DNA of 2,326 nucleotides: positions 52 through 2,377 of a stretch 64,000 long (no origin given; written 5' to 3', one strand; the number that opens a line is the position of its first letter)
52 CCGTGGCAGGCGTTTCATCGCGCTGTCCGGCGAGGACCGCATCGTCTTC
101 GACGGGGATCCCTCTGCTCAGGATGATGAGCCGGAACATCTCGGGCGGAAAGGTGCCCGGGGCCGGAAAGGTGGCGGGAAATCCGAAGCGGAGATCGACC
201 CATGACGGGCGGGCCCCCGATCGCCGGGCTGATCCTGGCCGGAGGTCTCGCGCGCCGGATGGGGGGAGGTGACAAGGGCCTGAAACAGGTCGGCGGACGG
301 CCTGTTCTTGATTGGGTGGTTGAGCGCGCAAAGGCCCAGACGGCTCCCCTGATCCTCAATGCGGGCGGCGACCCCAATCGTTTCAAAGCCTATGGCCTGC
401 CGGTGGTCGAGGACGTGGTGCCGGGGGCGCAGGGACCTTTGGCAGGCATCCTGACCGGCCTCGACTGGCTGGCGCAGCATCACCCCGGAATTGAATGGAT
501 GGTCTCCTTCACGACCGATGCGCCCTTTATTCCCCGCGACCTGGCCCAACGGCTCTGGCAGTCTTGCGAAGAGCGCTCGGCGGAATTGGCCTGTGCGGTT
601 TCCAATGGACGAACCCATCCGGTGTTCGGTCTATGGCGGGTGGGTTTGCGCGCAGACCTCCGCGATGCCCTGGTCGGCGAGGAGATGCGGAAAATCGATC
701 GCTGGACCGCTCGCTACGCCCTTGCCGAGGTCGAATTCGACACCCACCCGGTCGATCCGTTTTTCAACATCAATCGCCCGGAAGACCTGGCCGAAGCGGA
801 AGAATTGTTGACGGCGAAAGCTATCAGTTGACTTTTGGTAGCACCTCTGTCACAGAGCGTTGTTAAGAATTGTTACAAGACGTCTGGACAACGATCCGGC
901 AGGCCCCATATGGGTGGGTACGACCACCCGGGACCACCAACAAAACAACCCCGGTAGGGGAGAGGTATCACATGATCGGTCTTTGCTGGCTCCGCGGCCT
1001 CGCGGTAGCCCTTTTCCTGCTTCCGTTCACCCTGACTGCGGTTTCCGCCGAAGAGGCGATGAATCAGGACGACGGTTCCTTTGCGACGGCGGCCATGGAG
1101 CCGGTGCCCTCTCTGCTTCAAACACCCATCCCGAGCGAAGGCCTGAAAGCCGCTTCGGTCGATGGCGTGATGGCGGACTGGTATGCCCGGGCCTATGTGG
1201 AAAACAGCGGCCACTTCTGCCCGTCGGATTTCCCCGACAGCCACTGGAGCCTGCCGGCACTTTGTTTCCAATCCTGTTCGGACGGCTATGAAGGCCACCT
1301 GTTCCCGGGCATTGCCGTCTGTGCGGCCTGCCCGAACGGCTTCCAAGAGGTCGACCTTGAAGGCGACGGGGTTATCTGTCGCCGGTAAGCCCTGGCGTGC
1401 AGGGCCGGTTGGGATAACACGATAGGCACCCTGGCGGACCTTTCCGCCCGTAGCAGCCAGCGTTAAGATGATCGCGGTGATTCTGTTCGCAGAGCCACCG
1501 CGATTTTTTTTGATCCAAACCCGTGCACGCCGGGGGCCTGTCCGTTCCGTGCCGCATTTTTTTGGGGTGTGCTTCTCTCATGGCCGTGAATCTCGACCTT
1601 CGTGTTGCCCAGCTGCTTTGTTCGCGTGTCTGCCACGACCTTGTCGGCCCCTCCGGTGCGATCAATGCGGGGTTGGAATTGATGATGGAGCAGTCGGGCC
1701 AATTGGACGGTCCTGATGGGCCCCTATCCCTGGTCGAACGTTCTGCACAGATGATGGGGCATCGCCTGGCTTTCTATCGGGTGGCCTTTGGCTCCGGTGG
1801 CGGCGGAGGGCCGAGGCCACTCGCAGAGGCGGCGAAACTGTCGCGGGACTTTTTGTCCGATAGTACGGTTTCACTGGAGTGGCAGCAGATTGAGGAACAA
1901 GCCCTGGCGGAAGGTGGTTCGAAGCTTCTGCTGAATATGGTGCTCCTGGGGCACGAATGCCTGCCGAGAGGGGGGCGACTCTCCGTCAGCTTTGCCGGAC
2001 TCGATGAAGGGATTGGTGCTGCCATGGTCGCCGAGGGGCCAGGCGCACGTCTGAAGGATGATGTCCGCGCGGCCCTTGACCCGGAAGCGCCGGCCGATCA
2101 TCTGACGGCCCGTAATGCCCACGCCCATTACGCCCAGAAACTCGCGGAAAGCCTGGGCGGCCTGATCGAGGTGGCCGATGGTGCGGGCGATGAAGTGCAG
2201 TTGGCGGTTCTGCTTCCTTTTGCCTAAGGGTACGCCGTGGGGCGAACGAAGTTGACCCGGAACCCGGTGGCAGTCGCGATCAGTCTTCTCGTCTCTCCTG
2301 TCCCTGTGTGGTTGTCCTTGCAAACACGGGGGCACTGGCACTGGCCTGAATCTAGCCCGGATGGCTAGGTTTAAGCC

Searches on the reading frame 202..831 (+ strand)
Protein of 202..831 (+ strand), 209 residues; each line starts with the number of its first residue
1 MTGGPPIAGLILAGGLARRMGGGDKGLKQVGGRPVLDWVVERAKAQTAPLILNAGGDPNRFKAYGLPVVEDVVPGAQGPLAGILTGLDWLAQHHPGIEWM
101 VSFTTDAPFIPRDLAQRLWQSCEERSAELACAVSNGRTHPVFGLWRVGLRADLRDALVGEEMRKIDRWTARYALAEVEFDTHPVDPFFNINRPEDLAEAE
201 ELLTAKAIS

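Call 4: search_protein_families(library=pfam, proteins=[window:202-831:+], max_evalue=0.01)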
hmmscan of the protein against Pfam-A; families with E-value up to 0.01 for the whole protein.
window:202-831:+ (209 aa): 1 family
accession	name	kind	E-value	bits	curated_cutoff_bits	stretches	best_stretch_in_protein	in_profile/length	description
PF12804.13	NTP_transf_3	-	4.1e-35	121.8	27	1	9-167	1-155/160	MobA-like NTP transferase domain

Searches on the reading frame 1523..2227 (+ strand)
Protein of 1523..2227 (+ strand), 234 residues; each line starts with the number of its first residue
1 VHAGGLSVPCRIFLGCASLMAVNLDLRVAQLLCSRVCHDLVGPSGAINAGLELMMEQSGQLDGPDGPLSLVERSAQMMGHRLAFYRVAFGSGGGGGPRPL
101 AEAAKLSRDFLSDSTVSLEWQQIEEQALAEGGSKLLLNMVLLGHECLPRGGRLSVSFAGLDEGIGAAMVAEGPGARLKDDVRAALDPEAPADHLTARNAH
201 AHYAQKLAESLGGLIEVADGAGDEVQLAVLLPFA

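Call 4: search_protein_families(library=pfam, proteins=[window:1523-2227:+], max_evalue=0.01)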
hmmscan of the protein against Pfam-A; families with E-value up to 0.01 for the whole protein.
window:1523-2227:+ (234 aa): 1 family
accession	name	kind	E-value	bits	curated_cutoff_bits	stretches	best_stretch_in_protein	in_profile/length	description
PF10090.15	HPTransfase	-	2.5e-24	85.8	22.9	1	101-219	2-119/123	Histidine phosphotransferase C-terminal domain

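Call 88: search_protein_families(library=pfam, proteins=[window:1523-2227:+], max_evalue=0.001)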
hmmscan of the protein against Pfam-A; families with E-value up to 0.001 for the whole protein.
window:1523-2227:+ (234 aa): 1 family
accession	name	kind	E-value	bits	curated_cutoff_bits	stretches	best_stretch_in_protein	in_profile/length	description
PF10090.15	HPTransfase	-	2.5e-24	85.8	22.9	1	101-219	2-119/123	Histidine phosphotransferase C-terminal domain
